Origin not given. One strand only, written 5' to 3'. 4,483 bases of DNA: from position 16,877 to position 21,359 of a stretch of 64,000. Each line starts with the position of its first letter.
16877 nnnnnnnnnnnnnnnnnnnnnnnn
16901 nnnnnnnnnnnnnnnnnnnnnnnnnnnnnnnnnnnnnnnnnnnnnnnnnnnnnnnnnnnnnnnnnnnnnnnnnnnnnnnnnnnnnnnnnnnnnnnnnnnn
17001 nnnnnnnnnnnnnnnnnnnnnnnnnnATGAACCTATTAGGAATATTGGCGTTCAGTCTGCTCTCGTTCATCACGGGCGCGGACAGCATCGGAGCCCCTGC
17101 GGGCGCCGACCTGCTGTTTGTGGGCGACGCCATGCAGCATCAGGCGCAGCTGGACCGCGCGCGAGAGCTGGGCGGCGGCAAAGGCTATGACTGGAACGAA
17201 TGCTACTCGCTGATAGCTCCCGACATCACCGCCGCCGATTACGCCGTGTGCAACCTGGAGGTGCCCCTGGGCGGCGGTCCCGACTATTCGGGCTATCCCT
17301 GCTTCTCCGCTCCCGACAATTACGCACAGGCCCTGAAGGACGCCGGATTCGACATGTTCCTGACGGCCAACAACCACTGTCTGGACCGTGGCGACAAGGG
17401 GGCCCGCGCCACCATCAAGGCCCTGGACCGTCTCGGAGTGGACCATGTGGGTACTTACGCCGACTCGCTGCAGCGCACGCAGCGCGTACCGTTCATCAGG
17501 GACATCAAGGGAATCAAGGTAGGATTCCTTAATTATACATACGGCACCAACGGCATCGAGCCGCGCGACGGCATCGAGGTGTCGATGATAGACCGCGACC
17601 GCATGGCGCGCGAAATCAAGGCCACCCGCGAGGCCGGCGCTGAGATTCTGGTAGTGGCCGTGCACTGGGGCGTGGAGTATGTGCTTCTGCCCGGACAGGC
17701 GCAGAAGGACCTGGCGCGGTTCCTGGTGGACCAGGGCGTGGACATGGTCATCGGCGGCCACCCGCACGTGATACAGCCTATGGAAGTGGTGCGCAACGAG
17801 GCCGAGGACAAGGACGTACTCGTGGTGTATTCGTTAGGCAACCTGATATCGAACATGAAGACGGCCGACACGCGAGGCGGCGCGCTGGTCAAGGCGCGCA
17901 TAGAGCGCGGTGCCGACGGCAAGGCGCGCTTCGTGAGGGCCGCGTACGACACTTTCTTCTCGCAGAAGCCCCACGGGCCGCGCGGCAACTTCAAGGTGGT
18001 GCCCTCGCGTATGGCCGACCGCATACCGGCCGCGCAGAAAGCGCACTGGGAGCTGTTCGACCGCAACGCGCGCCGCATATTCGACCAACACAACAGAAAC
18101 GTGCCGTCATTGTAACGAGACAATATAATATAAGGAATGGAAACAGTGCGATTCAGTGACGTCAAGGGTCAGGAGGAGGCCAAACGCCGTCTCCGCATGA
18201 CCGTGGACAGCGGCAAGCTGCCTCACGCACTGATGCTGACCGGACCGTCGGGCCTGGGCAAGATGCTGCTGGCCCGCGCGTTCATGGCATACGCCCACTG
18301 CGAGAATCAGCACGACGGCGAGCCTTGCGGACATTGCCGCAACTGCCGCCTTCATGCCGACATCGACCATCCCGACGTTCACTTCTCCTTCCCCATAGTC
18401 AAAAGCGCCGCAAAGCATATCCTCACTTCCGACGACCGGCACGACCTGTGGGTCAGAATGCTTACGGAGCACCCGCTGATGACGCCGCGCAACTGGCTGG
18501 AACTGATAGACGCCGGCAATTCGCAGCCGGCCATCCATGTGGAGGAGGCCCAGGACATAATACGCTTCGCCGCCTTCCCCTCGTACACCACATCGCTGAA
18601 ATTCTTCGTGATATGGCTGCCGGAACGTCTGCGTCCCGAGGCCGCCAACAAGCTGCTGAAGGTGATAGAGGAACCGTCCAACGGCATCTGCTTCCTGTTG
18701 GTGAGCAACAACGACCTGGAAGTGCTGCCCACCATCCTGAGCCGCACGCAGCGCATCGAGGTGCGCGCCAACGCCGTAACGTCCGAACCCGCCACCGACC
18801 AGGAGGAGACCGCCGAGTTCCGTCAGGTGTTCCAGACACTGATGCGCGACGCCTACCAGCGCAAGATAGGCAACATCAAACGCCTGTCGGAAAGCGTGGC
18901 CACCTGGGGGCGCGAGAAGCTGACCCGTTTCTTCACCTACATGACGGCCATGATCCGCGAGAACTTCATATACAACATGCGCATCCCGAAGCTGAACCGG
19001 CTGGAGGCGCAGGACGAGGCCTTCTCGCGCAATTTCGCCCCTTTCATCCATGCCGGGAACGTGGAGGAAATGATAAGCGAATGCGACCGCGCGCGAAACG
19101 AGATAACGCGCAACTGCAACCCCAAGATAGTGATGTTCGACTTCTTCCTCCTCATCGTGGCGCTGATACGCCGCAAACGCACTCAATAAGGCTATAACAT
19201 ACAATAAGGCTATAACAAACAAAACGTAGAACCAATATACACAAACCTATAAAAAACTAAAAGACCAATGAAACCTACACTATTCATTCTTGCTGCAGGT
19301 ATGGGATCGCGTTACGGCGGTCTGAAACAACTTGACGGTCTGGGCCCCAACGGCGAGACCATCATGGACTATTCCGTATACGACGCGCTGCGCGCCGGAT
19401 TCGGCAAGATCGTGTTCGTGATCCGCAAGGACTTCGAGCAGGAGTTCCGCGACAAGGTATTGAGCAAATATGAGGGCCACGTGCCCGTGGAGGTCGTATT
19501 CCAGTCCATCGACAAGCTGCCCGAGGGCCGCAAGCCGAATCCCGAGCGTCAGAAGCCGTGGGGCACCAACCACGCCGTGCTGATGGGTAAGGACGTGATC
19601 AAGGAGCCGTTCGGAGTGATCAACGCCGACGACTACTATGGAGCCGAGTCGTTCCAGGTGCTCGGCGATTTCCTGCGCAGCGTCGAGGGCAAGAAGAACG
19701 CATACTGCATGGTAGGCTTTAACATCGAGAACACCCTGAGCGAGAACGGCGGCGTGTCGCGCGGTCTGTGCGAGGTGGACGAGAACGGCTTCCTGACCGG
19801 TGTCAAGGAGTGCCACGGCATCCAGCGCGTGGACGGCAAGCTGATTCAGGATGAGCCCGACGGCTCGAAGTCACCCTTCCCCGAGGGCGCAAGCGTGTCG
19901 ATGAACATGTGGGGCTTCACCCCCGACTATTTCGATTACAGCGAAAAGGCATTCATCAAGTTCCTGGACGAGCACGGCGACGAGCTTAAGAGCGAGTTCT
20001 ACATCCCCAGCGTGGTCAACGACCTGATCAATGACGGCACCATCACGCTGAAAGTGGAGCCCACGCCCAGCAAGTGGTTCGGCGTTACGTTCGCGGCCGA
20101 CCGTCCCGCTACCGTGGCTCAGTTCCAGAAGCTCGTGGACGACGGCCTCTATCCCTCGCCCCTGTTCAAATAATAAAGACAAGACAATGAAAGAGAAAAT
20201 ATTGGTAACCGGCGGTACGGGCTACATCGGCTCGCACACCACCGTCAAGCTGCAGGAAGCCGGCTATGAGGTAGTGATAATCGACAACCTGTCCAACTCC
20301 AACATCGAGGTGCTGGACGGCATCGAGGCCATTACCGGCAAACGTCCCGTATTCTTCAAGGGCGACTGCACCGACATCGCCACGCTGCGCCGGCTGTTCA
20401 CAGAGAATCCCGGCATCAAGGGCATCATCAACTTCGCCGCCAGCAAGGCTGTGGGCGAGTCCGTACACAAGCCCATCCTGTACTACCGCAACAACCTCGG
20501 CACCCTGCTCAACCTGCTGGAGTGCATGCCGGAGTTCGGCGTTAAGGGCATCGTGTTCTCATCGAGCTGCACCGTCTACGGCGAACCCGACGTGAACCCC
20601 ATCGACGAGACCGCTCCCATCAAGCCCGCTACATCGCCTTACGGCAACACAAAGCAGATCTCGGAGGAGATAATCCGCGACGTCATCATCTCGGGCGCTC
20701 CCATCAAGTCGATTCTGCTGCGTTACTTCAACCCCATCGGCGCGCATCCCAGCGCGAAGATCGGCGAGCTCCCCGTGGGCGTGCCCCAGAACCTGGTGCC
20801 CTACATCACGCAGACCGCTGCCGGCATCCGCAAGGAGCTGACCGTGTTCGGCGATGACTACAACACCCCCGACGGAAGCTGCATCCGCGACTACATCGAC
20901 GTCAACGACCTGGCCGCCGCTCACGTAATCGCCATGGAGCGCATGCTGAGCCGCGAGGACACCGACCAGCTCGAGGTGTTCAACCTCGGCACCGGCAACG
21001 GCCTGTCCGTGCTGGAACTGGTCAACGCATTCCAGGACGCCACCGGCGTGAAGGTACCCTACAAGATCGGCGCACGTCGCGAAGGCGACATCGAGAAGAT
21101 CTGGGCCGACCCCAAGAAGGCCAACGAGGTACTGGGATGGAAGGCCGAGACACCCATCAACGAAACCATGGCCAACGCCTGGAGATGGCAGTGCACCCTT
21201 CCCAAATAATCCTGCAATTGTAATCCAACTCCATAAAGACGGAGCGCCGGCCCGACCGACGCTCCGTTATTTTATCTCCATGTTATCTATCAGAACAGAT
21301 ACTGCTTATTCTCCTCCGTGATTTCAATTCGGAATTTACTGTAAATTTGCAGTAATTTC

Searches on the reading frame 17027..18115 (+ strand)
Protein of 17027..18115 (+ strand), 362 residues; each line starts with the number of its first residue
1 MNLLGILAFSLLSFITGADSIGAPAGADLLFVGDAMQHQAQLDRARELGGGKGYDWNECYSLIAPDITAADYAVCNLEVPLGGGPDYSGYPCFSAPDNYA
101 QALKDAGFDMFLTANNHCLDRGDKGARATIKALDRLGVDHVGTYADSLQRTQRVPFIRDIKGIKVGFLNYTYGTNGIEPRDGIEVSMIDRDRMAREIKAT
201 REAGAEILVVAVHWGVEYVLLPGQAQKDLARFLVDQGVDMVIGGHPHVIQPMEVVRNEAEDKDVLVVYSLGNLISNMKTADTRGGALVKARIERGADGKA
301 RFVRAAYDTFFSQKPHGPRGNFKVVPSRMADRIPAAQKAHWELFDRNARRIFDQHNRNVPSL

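Call 80: search_protein_families(library=pfam, proteins=[window:17027-18115:+], max_evalue=0.00001)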
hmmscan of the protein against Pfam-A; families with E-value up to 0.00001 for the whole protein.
window:17027-18115:+ (362 aa): 1 family
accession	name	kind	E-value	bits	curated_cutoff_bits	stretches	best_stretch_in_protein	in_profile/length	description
PF09587.15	PGA_cap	-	8.4e-70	235.6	27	1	29-276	2-254/255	Bacterial capsule synthesis protein PGA_cap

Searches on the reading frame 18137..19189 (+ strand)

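Call 80: search_protein_families(library=pfam, proteins=[window:18137-19189:+], max_evalue=0.00001)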
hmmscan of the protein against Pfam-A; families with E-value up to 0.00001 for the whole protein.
window:18137-19189:+ (350 aa): 1 family
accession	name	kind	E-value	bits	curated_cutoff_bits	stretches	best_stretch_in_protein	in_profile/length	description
PF13177.12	DNA_pol3_delta2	-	8.3e-38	130.3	27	1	11-210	1-158/161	DNA polymerase III, delta subunit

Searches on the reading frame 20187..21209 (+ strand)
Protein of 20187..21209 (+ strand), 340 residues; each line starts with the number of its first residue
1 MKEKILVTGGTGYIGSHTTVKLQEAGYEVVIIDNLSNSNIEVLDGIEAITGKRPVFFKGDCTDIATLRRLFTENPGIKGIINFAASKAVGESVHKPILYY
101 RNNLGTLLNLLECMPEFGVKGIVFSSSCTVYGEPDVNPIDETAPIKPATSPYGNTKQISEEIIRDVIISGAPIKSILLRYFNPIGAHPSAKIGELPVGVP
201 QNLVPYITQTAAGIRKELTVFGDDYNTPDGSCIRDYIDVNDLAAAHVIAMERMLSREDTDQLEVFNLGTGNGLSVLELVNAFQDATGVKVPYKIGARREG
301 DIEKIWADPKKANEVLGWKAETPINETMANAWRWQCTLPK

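Call 80: search_protein_families(library=pfam, proteins=[window:20187-21209:+], max_evalue=0.00001)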
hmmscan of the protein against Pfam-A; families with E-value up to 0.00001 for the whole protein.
window:20187-21209:+ (340 aa): 5 families
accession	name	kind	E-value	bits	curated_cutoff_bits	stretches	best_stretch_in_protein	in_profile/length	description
PF16363.11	GDP_Man_Dehyd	-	2.2e-53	182.3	27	1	6-329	1-330/332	GDP-mannose 4,6 dehydratase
PF01370.27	Epimerase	-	1.4e-47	162.6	20.9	1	5-256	1-231/240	NAD dependent epimerase/dehydratase family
PF01073.25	3Beta_HSD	-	6.6e-13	48.8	22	1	6-164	1-158/280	3-beta hydroxysteroid dehydrogenase/isomerase family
PF04321.23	RmlD_sub_bind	-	4.1e-09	36.4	27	1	4-165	2-138/287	RmlD substrate binding domain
PF02719.21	Polysacc_synt_2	-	6.6e-07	29.2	20.2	1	5-127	1-128/293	Polysaccharide biosynthesis protein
